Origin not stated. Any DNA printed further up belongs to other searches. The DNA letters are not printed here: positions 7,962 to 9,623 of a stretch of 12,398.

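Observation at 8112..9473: Multiheme cytochrome with an atypical heme-motif set: N-terminal CX3CH and an NrfA-like CHDCHMP but no distal heme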

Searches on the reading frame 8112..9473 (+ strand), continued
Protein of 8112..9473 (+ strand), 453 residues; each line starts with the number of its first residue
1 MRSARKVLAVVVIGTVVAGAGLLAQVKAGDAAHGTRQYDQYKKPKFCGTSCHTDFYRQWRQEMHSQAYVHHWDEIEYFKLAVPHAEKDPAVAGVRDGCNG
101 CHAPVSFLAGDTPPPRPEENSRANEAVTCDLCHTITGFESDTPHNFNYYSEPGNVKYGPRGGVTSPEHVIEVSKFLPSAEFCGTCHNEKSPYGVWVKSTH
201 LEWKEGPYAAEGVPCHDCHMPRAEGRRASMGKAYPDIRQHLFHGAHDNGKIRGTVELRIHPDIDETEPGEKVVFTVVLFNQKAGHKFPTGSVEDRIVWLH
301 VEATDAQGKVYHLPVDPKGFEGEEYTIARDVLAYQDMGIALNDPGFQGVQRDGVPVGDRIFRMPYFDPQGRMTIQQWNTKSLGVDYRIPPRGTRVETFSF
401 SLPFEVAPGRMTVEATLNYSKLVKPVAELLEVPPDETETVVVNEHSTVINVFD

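Call 81: search_protein_families(library=pfam, proteins=[L114:1900-2292:+, L114:2638-3210:+, L114:5338-5805:+, L114:5840-6211:+, L114:6218-6736:+, L114:7333-8535:+, L122:2313-3119:+, L003:7266-7826:+, L003:6546-7187:+], max_evalue=0.001)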
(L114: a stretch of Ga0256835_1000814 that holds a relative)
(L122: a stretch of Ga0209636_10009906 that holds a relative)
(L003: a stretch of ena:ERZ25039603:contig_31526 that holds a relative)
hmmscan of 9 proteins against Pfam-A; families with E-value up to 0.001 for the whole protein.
L114:1900-2292:+ (131 aa): 2 families
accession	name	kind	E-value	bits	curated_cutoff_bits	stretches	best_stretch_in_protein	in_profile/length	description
PF01475.25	FUR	-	8.7e-31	107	23.1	1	1-114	4-119/121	Ferric uptake regulator family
PF12840.13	HTH_20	-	0.00076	19.8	27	0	21-56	19-49/51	Helix-turn-helix domain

L114:2638-3210:+ (191 aa): 4 families
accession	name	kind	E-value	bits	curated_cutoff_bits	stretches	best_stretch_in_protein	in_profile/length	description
PF02915.23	Rubrerythrin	-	5.1e-33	114.8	22.8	1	11-138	1-136/137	Rubrerythrin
PF21349.2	RUBY_RBDX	-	3.6e-16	58.7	26.5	1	156-185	1-30/30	Rubrerythrin, rubredoxin-like domain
PF00210.30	Ferritin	-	3.3e-09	37.2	24.5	1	11-143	2-140/142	Ferritin-like domain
PF23458.2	DUF7130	-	6.4e-07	29.6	35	1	140-184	39-83/89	Domain of unknown function (DUF7130)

L114:5338-5805:+ (156 aa): 1 family
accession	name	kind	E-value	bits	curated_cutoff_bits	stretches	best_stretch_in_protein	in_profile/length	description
PF01880.24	Desulfoferrodox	-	1e-23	84.2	22.2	1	53-147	5-96/98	Desulfoferrodoxin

L114:5840-6211:+ (124 aa): 2 families
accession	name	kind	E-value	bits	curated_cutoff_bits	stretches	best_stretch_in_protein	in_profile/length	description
PF01880.24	Desulfoferrodox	-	7.3e-21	75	22.2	1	42-123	2-96/98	Desulfoferrodoxin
PF06397.17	Desulfoferrod_N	-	4.9e-19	68.1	23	1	2-37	1-36/36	Desulfoferrodoxin, N-terminal domain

L114:6218-6736:+ (173 aa): 1 family
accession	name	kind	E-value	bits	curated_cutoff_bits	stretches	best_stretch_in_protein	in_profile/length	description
PF00210.30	Ferritin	-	1.9e-45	154.7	24.5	1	8-143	2-141/142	Ferritin-like domain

L114:7333-8535:+ (401 aa): 4 families
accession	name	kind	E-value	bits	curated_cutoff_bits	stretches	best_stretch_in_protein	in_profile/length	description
PF19583.5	ODP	-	5.4e-21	75.8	27.2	1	35-226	4-194/194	ODP family beta lactamase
PF00258.30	Flavodoxin_1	-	2.9e-18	66.9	25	1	254-384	1-141/143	Flavodoxin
PF12706.13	Lactamase_B_2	-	1.1e-07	32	27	1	44-147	2-116/200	Beta-lactamase superfamily domain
PF00753.33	Lactamase_B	-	1.3e-07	32.2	22.7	1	35-173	7-158/196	Metallo-beta-lactamase superfamily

L122:2313-3119:+ (269 aa): 0 families

L003:7266-7826:+ (187 aa): 1 family
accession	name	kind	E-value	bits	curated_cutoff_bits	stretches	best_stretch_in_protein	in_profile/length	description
PF09968.15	DUF2202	-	1.7e-44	151.9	22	1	47-186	1-140/162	Uncharacterized protein domain (DUF2202)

L003:6546-7187:+ (214 aa): 0 families

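Call 84: search_protein_families(library=pfam, proteins=[L006:12847-14082:+, L006:14117-15016:+, L006:15054-16529:+], max_evalue=0.1)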
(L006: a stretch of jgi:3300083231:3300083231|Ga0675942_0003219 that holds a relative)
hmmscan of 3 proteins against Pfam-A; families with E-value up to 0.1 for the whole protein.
L006:12847-14082:+ (412 aa): 1 family
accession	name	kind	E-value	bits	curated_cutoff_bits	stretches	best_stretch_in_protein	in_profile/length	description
PF13188.13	PAS_8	-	0.093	13.1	21.8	0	130-150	17-40/65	PAS domain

L006:14117-15016:+ (300 aa): 3 families
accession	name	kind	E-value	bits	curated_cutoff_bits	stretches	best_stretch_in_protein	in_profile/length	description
PF14522.11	Cytochrome_C7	-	1.3e-13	51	24.8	1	33-86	1-49/67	Cytochrome c7 and related cytochrome c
PF14537.11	Cytochrom_c3_2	-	9.2e-08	32.9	25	1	43-145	4-79/79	Cytochrome c3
PF02085.21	Cytochrom_CIII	-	9.8e-06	26.3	22.9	1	28-128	16-90/101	Class III cytochrome C family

L006:15054-16529:+ (492 aa): 7 families
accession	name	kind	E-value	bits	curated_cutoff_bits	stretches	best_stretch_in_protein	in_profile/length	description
PF14522.11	Cytochrome_C7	-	1.3e-13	51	24.8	2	72-134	12-67/67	Cytochrome c7 and related cytochrome c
PF14537.11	Cytochrom_c3_2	-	3.2e-13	50.4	25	4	57-134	7-79/79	Cytochrome c3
PF09699.15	Paired_CXXCH_1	-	6.1e-11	42.3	20.6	0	391-435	8-39/41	Doubled CXXCH motif (Paired_CXXCH_1)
PF22678.1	Cytochrom_c_NrfB-like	-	2.7e-10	41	27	0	129-180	1-51/89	Cytochrome c-type protein NrfB-like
PF02276.23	CytoC_RC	-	2.1e-07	31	22.4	1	387-417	124-154/310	Photosynthetic reaction centre cytochrome C subunit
PF10080.14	FtrD-like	-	2.8e-05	24.6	26.3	0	215-239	35-59/101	Membrane iron-sulfur containing protein FtrD-like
PF22113.1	Mtrc-MtrF_II-IV_dom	-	3e-05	24.1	30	0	109-137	7-39/176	Outer membrane cytochrome MtrC/MtrF-like, domains II/IV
